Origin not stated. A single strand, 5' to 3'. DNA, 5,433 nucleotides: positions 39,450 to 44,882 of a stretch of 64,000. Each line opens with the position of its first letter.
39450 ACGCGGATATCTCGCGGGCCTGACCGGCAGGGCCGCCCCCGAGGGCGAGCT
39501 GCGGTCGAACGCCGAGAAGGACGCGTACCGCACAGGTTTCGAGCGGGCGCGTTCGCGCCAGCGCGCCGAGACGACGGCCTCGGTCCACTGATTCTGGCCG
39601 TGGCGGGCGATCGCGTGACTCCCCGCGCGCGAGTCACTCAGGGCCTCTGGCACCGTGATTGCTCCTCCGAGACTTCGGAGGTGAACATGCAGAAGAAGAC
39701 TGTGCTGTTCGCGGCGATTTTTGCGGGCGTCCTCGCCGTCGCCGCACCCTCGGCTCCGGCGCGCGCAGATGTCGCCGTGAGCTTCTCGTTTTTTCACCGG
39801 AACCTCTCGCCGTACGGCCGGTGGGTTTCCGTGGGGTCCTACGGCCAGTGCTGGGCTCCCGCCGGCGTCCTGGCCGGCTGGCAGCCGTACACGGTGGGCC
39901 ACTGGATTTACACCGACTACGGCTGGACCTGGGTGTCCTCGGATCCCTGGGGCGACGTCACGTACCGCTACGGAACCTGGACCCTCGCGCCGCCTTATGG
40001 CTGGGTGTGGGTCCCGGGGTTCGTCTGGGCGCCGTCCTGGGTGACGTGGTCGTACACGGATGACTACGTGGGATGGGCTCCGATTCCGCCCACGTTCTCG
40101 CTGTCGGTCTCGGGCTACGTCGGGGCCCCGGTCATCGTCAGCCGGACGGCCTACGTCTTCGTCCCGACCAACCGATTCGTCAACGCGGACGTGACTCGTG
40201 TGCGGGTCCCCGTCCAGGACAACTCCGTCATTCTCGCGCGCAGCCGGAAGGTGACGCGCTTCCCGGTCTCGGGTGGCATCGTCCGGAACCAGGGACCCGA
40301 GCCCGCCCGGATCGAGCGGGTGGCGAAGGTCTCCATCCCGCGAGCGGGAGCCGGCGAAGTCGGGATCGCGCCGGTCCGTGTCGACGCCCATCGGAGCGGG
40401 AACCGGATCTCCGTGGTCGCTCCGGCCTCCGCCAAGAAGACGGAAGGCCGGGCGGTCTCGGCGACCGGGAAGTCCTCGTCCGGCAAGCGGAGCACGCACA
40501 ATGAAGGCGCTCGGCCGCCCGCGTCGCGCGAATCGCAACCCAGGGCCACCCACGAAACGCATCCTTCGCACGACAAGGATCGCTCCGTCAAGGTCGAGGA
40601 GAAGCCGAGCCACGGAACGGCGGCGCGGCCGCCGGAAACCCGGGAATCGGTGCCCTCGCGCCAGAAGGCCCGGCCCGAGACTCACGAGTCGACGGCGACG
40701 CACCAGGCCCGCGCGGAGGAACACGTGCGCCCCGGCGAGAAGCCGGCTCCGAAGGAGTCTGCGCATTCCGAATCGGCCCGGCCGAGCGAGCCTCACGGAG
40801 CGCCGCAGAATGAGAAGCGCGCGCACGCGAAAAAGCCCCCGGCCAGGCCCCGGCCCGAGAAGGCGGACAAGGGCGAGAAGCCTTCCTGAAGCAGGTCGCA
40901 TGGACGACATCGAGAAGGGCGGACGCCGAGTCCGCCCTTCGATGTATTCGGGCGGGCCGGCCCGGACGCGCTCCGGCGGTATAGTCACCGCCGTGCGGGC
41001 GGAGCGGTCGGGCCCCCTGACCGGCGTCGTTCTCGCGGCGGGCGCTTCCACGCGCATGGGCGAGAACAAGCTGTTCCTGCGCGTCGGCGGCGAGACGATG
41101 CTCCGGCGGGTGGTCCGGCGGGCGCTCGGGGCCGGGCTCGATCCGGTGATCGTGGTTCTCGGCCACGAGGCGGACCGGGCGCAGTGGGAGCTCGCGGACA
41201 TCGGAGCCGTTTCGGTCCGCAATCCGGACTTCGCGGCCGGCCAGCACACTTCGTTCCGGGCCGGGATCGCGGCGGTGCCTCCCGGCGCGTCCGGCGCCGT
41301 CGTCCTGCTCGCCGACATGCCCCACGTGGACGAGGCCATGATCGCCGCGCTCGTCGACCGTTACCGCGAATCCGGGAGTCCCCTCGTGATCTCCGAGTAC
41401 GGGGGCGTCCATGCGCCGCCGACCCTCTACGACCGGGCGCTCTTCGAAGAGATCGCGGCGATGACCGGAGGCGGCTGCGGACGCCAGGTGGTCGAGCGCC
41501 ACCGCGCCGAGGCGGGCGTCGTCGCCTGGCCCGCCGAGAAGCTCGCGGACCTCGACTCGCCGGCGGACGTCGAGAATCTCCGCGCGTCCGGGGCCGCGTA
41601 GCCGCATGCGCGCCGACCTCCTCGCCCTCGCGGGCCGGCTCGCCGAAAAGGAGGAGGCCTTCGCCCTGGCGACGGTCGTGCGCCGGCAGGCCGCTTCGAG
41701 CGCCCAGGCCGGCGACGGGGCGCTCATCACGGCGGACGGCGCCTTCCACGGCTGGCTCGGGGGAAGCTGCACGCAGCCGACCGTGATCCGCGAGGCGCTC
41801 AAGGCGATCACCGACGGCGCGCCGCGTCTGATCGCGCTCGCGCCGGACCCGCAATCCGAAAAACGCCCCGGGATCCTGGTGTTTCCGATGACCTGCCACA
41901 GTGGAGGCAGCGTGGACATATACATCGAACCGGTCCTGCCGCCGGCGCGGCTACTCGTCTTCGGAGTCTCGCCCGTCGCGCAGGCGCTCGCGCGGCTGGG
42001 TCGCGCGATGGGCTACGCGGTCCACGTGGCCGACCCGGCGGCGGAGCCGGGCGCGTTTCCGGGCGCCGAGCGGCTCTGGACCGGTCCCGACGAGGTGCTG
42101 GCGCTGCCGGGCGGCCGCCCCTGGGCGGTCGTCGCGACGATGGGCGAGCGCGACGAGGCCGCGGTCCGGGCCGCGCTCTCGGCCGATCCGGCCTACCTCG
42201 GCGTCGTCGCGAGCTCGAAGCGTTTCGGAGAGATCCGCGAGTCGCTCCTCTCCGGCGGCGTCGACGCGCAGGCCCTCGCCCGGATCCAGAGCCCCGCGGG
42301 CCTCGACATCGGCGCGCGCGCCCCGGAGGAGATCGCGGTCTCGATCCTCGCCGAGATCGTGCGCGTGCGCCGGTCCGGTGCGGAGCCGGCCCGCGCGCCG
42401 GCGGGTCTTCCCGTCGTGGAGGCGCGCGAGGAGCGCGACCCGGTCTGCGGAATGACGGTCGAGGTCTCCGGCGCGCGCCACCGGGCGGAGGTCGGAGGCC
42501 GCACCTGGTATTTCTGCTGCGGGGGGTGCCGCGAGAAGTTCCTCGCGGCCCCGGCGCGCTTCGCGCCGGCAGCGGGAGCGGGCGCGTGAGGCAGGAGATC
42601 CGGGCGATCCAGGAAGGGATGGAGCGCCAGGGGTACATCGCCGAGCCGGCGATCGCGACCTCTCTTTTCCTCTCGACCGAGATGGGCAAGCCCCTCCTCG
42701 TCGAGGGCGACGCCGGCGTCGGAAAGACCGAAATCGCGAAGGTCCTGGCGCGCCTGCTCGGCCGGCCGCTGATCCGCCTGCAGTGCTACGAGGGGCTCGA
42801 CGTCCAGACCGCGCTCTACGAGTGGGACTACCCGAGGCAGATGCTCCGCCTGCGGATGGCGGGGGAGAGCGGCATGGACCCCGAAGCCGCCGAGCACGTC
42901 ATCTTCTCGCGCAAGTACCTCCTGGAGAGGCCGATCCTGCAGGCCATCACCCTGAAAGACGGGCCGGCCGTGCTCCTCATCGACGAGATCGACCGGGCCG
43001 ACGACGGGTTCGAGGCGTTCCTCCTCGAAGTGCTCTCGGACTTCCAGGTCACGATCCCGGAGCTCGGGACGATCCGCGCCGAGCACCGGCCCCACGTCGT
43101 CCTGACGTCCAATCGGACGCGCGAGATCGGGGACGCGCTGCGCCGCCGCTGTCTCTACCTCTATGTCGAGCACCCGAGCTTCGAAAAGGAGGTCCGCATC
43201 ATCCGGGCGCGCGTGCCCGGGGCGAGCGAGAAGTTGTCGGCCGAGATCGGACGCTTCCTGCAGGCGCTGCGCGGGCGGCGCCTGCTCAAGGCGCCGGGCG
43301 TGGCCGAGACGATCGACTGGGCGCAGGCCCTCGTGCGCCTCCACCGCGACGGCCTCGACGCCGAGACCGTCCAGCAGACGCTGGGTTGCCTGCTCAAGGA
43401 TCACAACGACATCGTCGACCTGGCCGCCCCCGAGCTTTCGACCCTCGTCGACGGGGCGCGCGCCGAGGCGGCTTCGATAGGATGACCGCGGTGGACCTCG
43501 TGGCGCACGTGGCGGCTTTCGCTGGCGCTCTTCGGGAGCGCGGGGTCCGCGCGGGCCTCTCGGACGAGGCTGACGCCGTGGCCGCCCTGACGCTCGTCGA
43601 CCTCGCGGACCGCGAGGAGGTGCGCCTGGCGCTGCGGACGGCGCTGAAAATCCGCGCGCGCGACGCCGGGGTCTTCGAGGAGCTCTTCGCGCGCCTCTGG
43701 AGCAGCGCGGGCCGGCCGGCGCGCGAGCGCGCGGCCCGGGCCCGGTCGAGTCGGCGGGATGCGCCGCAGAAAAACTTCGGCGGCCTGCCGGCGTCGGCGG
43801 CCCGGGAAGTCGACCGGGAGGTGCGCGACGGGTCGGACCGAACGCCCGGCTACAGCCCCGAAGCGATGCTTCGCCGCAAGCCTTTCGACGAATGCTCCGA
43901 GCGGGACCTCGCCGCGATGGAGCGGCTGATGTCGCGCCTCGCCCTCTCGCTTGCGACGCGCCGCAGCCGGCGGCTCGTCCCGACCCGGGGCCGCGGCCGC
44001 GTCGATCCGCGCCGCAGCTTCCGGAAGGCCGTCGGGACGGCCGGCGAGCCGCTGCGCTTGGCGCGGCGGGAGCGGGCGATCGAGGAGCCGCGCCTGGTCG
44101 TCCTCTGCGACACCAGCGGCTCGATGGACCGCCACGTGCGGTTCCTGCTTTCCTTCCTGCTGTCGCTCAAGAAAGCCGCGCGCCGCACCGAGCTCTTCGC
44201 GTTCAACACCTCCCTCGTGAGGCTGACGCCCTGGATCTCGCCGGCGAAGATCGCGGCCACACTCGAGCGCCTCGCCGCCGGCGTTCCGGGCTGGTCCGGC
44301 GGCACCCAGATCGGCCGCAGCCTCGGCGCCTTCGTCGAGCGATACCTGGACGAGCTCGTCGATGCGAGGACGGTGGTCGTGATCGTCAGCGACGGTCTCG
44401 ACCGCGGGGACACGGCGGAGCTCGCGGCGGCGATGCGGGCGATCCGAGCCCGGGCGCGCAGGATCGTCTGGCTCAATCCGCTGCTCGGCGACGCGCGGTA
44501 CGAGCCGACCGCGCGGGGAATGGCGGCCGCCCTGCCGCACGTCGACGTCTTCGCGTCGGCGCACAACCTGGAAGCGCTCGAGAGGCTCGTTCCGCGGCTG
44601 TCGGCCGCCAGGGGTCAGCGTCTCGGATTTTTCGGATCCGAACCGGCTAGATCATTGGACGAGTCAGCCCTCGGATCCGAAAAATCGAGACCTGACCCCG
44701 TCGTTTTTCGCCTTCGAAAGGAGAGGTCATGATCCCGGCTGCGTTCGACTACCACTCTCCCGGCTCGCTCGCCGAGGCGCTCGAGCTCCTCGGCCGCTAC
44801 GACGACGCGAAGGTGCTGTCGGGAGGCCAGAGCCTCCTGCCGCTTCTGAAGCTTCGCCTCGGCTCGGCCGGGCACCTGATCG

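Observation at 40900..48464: Complete form I aerobic CO dehydrogenase locus with maturation genes placed upstream of coxMSL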

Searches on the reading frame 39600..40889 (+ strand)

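Call 4: search_protein_families(library=pfam, proteins=[window:39600-40889:+])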
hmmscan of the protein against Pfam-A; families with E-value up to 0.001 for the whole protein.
window:39600-40889:+ (429 aa): 1 family
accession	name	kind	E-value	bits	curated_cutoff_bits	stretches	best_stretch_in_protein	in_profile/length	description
PF20245.3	DUF6600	-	1.1e-31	109.3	27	1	67-165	2-101/102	Family of unknown function (DUF6600)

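Call 5: search_protein_families(library=ncbifam, proteins=[window:39600-40889:+])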
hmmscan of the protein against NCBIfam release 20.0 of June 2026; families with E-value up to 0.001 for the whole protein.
window:39600-40889:+ (429 aa): 0 families

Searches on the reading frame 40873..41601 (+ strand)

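Call 4: search_protein_families(library=pfam, proteins=[window:40873-41601:+])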
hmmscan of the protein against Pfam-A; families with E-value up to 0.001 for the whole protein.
window:40873-41601:+ (242 aa): 3 families
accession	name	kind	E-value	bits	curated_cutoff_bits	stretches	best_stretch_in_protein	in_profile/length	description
PF12804.13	NTP_transf_3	-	1.5e-38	132.9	27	1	51-210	1-157/160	MobA-like NTP transferase domain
PF01128.25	IspD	-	1.7e-05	25.1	27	1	52-166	4-119/221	2-C-methyl-D-erythritol 4-phosphate cytidylyltransferase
PF02348.25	CTP_transf_3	-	6.5e-05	23.3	22.6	1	52-170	3-120/217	Cytidylyltransferase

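Call 5: search_protein_families(library=ncbifam, proteins=[window:40873-41601:+])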
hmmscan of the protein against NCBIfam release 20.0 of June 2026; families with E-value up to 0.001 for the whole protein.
window:40873-41601:+ (242 aa): 27 families (the best 25 are shown)
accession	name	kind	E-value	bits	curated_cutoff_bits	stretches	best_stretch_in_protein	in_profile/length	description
TIGR03310.1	matur_MocA_YgfJ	equivalog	1.8e-39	135.6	186.45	1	51-235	2-187/188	molybdenum cofactor cytidylyltransferase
NF045665.1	NTPtran_DVU1551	equivalog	1.1e-33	116.7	315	1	50-238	2-191/359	DVU_1551 family NTP transferase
TIGR03202.1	pucB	equivalog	4.8e-29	101.5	235.05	1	50-232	2-191/192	xanthine dehydrogenase accessory protein PucB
NF001855.0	PRK00576.1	equivalog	2.5e-15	56.6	205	1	47-236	5-192/197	molybdenum cofactor guanylyltransferase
NF045782.1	NicBOxredNboR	equivalog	1.7e-13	50.8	260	1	48-203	8-170/206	nicotine blue oxidoreductase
NF001457.0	PRK00317.1-3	equivalog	5e-12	45.7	164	1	50-195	3-146/200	molybdenum cofactor guanylyltransferase MobA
NF010932.0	PRK14352.1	equivalog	2.7e-11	42.8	611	1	48-170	6-132/488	bifunctional UDP-N-acetylglucosamine diphosphorylase/glucosamine-1-phosphate N-acetyltransferase GlmU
NF010935.0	PRK14355.1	equivalog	6.2e-11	41.6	718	1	49-171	4-128/459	bifunctional UDP-N-acetylglucosamine diphosphorylase/glucosamine-1-phosphate N-acetyltransferase GlmU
NF010938.0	PRK14358.1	equivalog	9.8e-11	40.9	500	1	44-189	3-147/481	bifunctional N-acetylglucosamine-1-phosphate uridyltransferase/glucosamine-1-phosphate acetyltransferase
TIGR02665.1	molyb_mobA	equivalog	1.1e-10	41.9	151.85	1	50-232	2-184/186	molybdenum cofactor guanylyltransferase MobA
TIGR01173.1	glmU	equivalog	1.9e-10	40.2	366.85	1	52-171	4-124/452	bifunctional UDP-N-acetylglucosamine diphosphorylase/glucosamine-1-phosphate N-acetyltransferase GlmU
NF010933.0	PRK14353.1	equivalog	2.3e-10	39.7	505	1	49-190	6-147/453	bifunctional UDP-N-acetylglucosamine diphosphorylase/glucosamine-1-phosphate N-acetyltransferase GlmU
NF011056.0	PRK14489.1-1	equivalog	8.9e-10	38.2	379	1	49-182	6-129/363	bifunctional molybdenum cofactor guanylyltransferase MobA/molybdopterin-guanine dinucleotide biosynthesis adaptor protein MobB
NF010934.1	PRK14354.1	equivalog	2.5e-08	32.9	450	1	51-169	2-120/447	bifunctional UDP-N-acetylglucosamine diphosphorylase/glucosamine-1-phosphate N-acetyltransferase GlmU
NF002741.0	PRK02726.1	equivalog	3.9e-08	33.2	179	1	49-161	8-115/200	molybdenum cofactor guanylyltransferase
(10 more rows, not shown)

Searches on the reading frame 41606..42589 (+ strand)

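Call 4: search_protein_families(library=pfam, proteins=[window:41606-42589:+])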
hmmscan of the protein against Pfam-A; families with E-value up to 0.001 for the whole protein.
window:41606-42589:+ (327 aa): 4 families
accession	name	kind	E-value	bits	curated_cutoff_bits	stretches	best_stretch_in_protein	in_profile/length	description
PF13478.12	XdhC_C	-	6.9e-31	107.8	29.7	1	116-251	1-125/125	XdhC Rossmann domain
PF02625.21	XdhC_CoxI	-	4.8e-15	55.7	24.3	1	13-76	2-65/68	XdhC and CoxI family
PF04945.19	YHS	-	1e-10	41.8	30.3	1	278-322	3-46/47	YHS domain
PF24273.1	TRASH_HVO_1752_C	-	6.1e-06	26.7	27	1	280-314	6-38/47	HVO_1752, C-terminal TRASH domain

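Call 5: search_protein_families(library=ncbifam, proteins=[window:41606-42589:+])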
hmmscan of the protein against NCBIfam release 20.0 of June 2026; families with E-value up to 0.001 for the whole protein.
window:41606-42589:+ (327 aa): 2 families
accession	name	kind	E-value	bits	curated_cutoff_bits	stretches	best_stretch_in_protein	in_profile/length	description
NF045664.1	XdhC_rel_AOR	equivalog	9.6e-33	113.9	350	2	99-256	180-345/346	XdhC family aldehyde oxidoreductase maturation factor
TIGR02964.1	xanthine_xdhC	equivalog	1e-09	38.4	161.6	1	114-252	101-246/246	xanthine dehydrogenase accessory protein XdhC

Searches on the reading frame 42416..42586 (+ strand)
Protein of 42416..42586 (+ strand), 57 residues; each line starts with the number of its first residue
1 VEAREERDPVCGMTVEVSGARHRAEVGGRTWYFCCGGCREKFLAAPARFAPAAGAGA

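Call 68: search_solved_structures(query=window:42416-42586:+, max_evalue=1)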
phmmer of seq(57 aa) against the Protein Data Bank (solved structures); distinct sequences matched with E-value up to 1: 1.
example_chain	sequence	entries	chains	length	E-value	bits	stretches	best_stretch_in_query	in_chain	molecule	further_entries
1wyh_A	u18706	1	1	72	0.037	17.7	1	10-55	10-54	Skeletal muscle LIM-protein 2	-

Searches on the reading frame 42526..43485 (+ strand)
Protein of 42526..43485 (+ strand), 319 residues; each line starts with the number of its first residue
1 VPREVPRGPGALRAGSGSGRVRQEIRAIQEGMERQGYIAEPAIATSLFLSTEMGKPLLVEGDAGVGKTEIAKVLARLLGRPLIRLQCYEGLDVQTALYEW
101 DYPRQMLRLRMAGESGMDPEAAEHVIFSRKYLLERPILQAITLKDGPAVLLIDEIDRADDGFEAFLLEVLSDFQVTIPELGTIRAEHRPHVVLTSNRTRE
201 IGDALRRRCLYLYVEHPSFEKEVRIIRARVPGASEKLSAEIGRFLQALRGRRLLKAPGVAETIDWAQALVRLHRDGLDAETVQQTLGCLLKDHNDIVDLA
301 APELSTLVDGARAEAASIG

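Call 4: search_protein_families(library=pfam, proteins=[window:42526-43485:+])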
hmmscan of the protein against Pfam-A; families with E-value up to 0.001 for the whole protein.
window:42526-43485:+ (319 aa): 7 families
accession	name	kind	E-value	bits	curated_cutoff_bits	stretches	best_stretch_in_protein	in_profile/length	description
PF07728.20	AAA_5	-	1.6e-10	41.6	22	1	57-209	2-139/139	AAA domain (dynein-related subfamily)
PF00004.35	AAA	-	1.4e-09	38.9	21.2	1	58-209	2-123/131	ATPase family associated with various cellular activities (AAA)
PF07726.17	AAA_3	-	1.2e-06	28.8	27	0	143-196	56-111/131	ATPase family associated with various cellular activities (AAA)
PF13191.12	AAA_16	-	3.3e-06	28.1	32.6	1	51-171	19-157/167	AAA ATPase domain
PF07724.20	AAA_2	-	1.7e-05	25.4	27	0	147-188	76-117/166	AAA domain (Cdc48 subfamily)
PF13401.12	AAA_22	-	0.0001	23.1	27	1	56-171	7-109/130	AAA domain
PF12774.13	AAA_6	-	0.00078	19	25.2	0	59-95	37-73/327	Hydrolytic ATP binding site of dynein motor region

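Call 5: search_protein_families(library=ncbifam, proteins=[window:42526-43485:+])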
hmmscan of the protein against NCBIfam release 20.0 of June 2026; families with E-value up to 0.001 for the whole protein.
window:42526-43485:+ (319 aa): 3 families
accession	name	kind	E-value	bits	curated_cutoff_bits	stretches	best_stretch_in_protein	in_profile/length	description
NF047784.1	MadB_ATPase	equivalog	5.8e-78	262.1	475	1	26-295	5-289/298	MadB family AAA-type ATPase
TIGR02640.1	gas_vesic_GvpN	equivalog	1e-07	31.7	266.8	0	52-89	19-56/262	gas vesicle protein GvpN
TIGR02639.1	ClpA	equivalog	5.7e-06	24.8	993.15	1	57-87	490-520/734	ATP-dependent Clp protease ATP-binding subunit ClpA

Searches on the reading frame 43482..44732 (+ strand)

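Call 4: search_protein_families(library=pfam, proteins=[window:43482-44732:+])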
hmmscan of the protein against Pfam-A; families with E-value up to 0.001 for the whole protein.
window:43482-44732:+ (416 aa): 2 families
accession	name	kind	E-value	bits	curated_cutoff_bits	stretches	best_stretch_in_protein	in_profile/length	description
PF05762.20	VWA_CoxE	-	7.1e-57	192.8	26.4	1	151-365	6-221/222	VWA domain containing CoxE-like protein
PF13519.12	VWA_2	-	1.7e-05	25.8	27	1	205-305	1-106/107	von Willebrand factor type A domain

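Call 5: search_protein_families(library=ncbifam, proteins=[window:43482-44732:+])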
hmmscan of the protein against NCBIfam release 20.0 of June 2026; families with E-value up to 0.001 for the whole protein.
window:43482-44732:+ (416 aa): 1 family
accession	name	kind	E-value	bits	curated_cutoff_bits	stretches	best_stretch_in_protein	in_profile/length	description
NF047783.1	VWA_dom_MadC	equivalog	8.5e-19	67.7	600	1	161-340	283-459/498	MadC family VWA domain-containing protein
